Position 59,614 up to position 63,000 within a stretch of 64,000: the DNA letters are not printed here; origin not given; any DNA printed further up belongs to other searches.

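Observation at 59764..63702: Class I lanthipeptide-type RiPP locus: full-length LanB plus two precursors with one leader and two unrelated cores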

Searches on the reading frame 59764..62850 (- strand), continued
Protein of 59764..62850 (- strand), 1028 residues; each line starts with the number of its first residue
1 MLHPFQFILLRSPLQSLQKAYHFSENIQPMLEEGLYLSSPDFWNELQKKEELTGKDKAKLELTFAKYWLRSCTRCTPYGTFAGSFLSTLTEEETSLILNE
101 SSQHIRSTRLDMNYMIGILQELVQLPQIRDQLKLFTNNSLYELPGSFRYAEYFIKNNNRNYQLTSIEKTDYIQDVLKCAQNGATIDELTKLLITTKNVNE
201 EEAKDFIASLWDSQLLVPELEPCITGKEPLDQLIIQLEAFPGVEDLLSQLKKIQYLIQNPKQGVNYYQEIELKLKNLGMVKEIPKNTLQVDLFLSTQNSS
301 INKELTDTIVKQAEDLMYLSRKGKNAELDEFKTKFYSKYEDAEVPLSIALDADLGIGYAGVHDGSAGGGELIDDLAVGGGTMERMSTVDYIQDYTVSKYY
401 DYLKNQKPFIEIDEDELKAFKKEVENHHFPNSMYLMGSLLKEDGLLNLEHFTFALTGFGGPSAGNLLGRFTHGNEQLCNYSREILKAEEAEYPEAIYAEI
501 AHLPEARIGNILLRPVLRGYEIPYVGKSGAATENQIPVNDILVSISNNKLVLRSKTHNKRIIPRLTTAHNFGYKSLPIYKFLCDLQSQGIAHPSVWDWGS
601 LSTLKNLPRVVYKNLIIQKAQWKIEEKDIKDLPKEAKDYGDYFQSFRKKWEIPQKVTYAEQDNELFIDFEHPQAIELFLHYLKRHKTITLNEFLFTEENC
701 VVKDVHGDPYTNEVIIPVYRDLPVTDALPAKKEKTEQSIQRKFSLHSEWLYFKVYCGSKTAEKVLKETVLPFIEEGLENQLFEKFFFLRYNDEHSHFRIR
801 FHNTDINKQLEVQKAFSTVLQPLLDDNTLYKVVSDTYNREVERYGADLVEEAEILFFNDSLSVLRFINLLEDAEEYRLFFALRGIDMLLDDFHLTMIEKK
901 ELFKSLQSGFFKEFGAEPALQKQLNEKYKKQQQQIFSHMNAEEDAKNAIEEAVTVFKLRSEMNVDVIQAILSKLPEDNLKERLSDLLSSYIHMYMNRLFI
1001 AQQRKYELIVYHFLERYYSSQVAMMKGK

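Call 37: find_homologous_proteins(query=L028:5930-7105:+, max_evalue=1e-30)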
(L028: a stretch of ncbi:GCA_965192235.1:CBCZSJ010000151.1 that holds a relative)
Query L028:5930-7105:+ (391 aa): 1987 proteins with E <= 1e-30 among 8000 candidates; the best 120 are listed.
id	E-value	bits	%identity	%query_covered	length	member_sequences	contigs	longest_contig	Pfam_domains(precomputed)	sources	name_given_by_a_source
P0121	2.9e-267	904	100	100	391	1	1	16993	PF05147.20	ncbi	-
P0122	4.4e-197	673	74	100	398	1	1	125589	PF05147.20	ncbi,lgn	-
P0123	1.2e-142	494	57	99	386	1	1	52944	PF05147.20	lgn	-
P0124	7.3e-142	491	55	99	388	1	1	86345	PF05147.20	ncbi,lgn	-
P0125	4.2e-140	486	54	100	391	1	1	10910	PF05147.20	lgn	-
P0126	4.1e-133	463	54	99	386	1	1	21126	PF05147.20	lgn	-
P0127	6.3e-130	452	50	99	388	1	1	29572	PF05147.20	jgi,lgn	jgi:hypothetical protein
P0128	1.0e-129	451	50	100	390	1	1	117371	PF05147.20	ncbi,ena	-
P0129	5.0e-129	449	53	100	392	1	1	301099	PF05147.20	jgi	jgi:lantibiotic modifying enzyme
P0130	4.1e-128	446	51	100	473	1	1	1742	PF05147.20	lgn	-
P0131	5.6e-127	442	52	93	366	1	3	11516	PF05147.20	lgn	-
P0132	2.1e-126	440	51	100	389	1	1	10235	PF05147.20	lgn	-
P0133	3.7e-126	440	52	100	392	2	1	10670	PF05147.20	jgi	jgi:lantibiotic biosynthesis protein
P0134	4.0e-126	440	50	99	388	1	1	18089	PF05147.20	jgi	jgi:class I lanthipeptide synthase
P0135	8.0e-125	435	47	100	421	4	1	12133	PF05147.20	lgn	-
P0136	3.7e-124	433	50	100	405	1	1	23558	PF05147.20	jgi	jgi:hypothetical protein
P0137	2.2e-123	430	48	100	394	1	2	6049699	PF05147.20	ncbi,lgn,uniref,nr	ncbi:hypothetical protein TH53_09070 [Pedobacter lusitanus]|uniref:Lanthionine synthetase C-like pro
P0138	3.6e-123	430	52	94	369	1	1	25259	PF05147.20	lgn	-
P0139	3.7e-123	430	50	98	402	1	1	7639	PF05147.20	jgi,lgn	jgi:lantibiotic modifying enzyme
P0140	5.0e-123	429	49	100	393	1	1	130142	PF05147.20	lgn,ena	-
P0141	2.7e-122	427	51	96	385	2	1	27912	PF05147.20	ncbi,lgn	-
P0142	3.3e-122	427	50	100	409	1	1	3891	PF05147.20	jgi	jgi:lantibiotic biosynthesis protein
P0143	3.4e-122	427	49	100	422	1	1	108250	PF05147.20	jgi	jgi:lantibiotic modifying enzyme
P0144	1.1e-121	425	49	99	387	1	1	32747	PF05147.20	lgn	-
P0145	6.2e-120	419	48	100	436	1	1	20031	PF05147.20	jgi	jgi:class I lanthipeptide synthase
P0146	1.5e-119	418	48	100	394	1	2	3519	PF05147.20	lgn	-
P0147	1.7e-119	418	50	98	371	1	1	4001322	PF05147.20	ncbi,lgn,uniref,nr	ncbi:lanthionine synthetase C family protein [Dinghuibacter silviterrae]|uniref:Lanthionine syntheta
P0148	3.4e-119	417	49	100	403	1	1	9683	PF05147.20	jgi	jgi:class I lanthipeptide synthase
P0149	6.4e-119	416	47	100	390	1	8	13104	PF05147.20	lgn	-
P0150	6.9e-119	416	48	100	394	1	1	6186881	PF05147.20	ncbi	ncbi:lanthionine synthetase LanC family protein [Pedobacter sp. NJ-S-72]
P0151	9.8e-119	415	47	100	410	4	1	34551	PF05147.20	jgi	-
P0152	6.8e-118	412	51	94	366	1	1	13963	PF05147.20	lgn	-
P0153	2.8e-117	410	48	100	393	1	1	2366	PF05147.20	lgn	-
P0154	4.3e-117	410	48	100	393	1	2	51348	PF05147.20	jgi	jgi:lantibiotic modifying enzyme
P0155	1.1e-116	408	47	100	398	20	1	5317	PF05147.20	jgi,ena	-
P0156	1.4e-116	408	51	99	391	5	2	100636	PF05147.20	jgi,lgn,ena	jgi:lantibiotic modifying enzyme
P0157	1.6e-116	408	48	100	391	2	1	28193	PF05147.20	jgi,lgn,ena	-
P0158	2.4e-116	407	47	100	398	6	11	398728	PF05147.20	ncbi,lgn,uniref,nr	ncbi:lantibiotic modifying enzyme [Pedobacter cryoconitis]|uniref:Lantibiotic modifying enzyme n=1 T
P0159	3.0e-116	407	49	99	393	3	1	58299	PF05147.20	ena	-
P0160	5.5e-116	406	49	99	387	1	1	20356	PF05147.20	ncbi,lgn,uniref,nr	ncbi:lanthionine synthetase LanC family protein [Pedobacter cryoconitis]|uniref:Lanthionine syntheta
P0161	7.9e-116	406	47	100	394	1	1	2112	PF05147.20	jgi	jgi:lantibiotic biosynthesis protein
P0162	5.9e-115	403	45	100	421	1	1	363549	PF05147.20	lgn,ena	-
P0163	1.2e-114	402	46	100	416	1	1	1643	PF05147.20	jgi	jgi:class I lanthipeptide synthase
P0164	2.1e-113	398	48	100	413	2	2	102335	PF05147.20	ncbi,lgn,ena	-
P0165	3.2e-113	397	47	100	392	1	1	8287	PF05147.20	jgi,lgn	-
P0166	3.0e-112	394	50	91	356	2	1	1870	PF05147.20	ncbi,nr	ncbi:MAG: lanthionine synthetase C family protein, partial [Sediminibacterium sp.]|nr:lanthionine sy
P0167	3.3e-112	394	48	95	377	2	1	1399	PF05147.20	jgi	jgi:lantibiotic modifying enzyme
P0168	6.0e-112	393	46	100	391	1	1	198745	PF05147.20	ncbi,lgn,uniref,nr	ncbi:lanthionine synthetase LanC family protein [Mucilaginibacter sp.]|uniref:lanthionine synthetase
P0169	2.6e-111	391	47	99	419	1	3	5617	PF05147.20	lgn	-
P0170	3.8e-111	390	47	99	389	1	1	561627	PF05147.20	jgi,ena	jgi:lantibiotic modifying enzyme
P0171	4.5e-110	387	45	100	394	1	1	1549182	PF05147.20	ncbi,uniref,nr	ncbi:lanthionine synthetase LanC family protein [Pedobacter montanisoli]|uniref:Lanthionine syntheta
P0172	4.6e-110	387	47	100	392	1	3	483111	PF05147.20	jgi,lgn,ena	jgi:hypothetical protein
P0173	7.1e-108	379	47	100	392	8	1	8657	PF05147.20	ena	-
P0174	1.0e-107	379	46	98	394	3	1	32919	PF05147.20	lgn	-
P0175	1.1e-107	379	43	100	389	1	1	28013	PF05147.20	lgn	-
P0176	1.1e-107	379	45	100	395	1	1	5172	PF05147.20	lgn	-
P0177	2.5e-107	378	48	94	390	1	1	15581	PF05147.20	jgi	-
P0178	2.5e-107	378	46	100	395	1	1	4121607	PF05147.20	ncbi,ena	-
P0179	1.8e-106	375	47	93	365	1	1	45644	PF05147.20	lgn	-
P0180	4.4e-106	374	46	100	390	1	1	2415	PF05147.20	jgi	jgi:lantibiotic modifying enzyme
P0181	6.3e-106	373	46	100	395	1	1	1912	PF05147.20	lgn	-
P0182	1.3e-105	372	45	100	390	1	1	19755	PF05147.20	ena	-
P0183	1.9e-105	371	45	100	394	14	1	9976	PF05147.20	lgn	-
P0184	2.5e-105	371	44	99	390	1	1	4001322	PF05147.20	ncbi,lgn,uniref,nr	ncbi:lanthionine synthetase C family protein [Dinghuibacter silviterrae]|uniref:Lanthionine syntheta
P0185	1.0e-104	369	46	99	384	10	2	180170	PF05147.20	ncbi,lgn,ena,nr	nr:lanthionine synthetase C family protein [uncultured Flavobacterium sp.]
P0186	1.1e-103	366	43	99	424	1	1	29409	PF05147.20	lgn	-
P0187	1.5e-103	365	44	100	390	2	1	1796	PF05147.20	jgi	-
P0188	2.6e-103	364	48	86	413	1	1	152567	PF05147.20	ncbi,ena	-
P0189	2.9e-103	364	43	100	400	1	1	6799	PF05147.20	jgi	jgi:lantibiotic biosynthesis protein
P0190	1.9e-102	362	44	96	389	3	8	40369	PF05147.20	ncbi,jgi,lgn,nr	ncbi:MAG: hypothetical protein I8H66_10045 [Sphingobacteriia bacterium]|nr:hypothetical protein [Sph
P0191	3.8e-102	361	46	98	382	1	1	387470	PF05147.20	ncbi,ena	-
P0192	4.9e-102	360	45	99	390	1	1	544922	PF05147.20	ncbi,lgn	-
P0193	5.5e-102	360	43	99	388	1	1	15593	PF05147.20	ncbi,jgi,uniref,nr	ncbi:MAG TPA: lanthionine synthetase C family protein [Dinghuibacter sp.]|uniref:lanthionine synthet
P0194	5.5e-102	360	42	100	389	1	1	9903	PF05147.20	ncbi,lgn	-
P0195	1.8e-101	358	44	98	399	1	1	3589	PF05147.20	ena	-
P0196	6.5e-101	357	44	99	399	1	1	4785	PF05147.20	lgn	-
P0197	8.6e-101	356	46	86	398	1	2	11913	PF05147.20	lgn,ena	-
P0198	1.4e-100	355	45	98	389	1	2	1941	PF05147.20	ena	-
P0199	1.5e-100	355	43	100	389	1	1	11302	PF05147.20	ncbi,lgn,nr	ncbi:MAG: lanthionine synthetase LanC family protein [Sediminibacterium sp.]|nr:lanthionine syntheta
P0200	1.9e-99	352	43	100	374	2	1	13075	PF05147.20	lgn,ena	-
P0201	2.4e-99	351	43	99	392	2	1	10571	PF05147.20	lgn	-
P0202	2.4e-99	351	45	99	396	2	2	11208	PF05147.20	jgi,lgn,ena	-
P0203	8.3e-99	350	45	91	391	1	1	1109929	PF05147.20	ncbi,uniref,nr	ncbi:hypothetical protein HGH93_02400 [Chitinophaga polysaccharea]|uniref:lanthionine synthetase Lan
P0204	1.3e-98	349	44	100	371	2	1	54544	PF05147.20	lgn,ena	-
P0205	3.1e-98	348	42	100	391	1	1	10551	PF05147.20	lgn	-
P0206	1.1e-97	346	43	99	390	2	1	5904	PF05147.20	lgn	-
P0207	1.2e-97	346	43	98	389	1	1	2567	PF05147.20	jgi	jgi:lantibiotic modifying enzyme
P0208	1.4e-97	346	42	100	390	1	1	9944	PF05147.20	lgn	-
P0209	2.3e-97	345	42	100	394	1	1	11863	PF05147.20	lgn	-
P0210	2.7e-97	345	43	99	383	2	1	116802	PF05147.20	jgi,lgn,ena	-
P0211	9.2e-97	343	44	89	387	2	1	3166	PF05147.20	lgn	-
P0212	1.5e-96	342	43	100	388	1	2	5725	PF05147.20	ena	-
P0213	2.3e-96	342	42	98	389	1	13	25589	PF05147.20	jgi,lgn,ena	-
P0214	3.0e-96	341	51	81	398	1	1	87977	PF05147.20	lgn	-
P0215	3.4e-96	341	43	94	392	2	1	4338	PF05147.20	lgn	-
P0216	3.7e-96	341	44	100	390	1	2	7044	PF05147.20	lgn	-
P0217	8.5e-96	340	46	91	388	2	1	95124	PF05147.20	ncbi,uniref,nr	ncbi:lanthionine synthetase LanC family protein [Taibaiella koreensis]|uniref:lanthionine synthetase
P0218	1.6e-95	339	42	100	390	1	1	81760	PF05147.20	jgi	jgi:hypothetical protein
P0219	1.9e-95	339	43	99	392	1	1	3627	PF05147.20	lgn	-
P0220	1.1e-94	336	49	82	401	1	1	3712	PF05147.20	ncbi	-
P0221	1.2e-94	336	42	99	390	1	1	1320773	PF05147.20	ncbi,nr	ncbi:MAG: hypothetical protein JST70_11920 [Bacteroidetes bacterium]|nr:hypothetical protein [Bacter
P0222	4.3e-94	334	42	99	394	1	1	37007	PF05147.20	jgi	-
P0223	1.1e-93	333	42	100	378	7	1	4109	PF05147.20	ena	-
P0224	1.2e-93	333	42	98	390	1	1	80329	PF05147.20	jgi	jgi:hypothetical protein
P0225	1.2e-93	333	42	98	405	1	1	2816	PF05147.20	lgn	-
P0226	1.7e-93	332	41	99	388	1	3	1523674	PF05147.20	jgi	jgi:hypothetical protein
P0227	1.8e-93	332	40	93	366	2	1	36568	PF05147.20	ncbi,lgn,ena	-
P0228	7.3e-93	330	43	100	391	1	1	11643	PF05147.20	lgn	-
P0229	1.1e-92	329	41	98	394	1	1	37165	PF05147.20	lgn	-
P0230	1.1e-92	329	40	99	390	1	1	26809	PF05147.20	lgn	-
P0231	1.7e-92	329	40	100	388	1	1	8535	PF05147.20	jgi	jgi:hypothetical protein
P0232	4.3e-92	327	42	99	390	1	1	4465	PF05147.20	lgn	-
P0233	6.5e-92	327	43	99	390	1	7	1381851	PF05147.20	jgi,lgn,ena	-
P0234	3.1e-91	325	41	99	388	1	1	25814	PF05147.20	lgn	-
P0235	4.0e-91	324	43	88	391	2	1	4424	PF05147.20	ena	-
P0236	5.4e-91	324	40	99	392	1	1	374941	PF05147.20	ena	-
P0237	1.3e-90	323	43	100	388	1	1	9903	PF05147.20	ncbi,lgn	-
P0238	1.8e-90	322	45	90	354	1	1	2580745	PF05147.20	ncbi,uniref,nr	ncbi:lanthionine synthetase LanC family protein [Mucilaginibacter aquaedulcis]|uniref:lanthionine sy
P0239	2.3e-90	322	42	98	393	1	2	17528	PF05147.20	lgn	-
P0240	3.8e-90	321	41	99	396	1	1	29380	PF05147.20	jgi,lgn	jgi:Lantibiotic modifying enzyme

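Call 38: find_encoding_contigs(protein=P0122, flank=10000, max_places=4)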
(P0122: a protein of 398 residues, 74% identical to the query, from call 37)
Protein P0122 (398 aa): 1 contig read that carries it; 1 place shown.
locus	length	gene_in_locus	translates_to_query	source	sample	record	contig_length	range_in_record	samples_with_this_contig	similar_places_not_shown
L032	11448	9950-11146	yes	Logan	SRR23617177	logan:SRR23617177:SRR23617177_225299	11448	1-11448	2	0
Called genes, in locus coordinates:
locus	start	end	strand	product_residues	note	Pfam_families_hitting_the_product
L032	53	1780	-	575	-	PF06739:SBBP (faint), PF18962:Por_Secre_tail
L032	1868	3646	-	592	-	PF18962:Por_Secre_tail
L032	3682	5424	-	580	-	PF18962:Por_Secre_tail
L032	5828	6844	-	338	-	PF01070:FMN_dh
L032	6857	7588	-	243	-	PF01745:IPT, PF01715:IPPT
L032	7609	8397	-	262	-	-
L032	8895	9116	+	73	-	PF28317:Lant_leader_dom (weak)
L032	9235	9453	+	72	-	PF28317:Lant_leader_dom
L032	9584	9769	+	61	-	PF28317:Lant_leader_dom, PF01721:Bacteriocin_II (faint)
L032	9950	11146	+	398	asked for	PF05147:LANC_like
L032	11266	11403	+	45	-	PF28317:Lant_leader_dom (weak)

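Call 53: search_solved_structures(query=window:59764-62850:-, max_evalue=10, show_alignments=0)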
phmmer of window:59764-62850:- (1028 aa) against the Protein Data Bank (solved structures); distinct sequences matched with E-value up to 10: 3.
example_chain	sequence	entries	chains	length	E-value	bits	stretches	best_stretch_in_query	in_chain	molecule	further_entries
9g04_A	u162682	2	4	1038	4.6e-58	200.2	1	63-1007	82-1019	Thiopeptide-type bacteriocin biosynthesis domain containing protein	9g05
5ehk_A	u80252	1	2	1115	4.3e-27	97.7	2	412-871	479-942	Lantibiotic dehydratase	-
9k9w_a9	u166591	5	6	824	6.6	7.7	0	816-879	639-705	Glr1262 protein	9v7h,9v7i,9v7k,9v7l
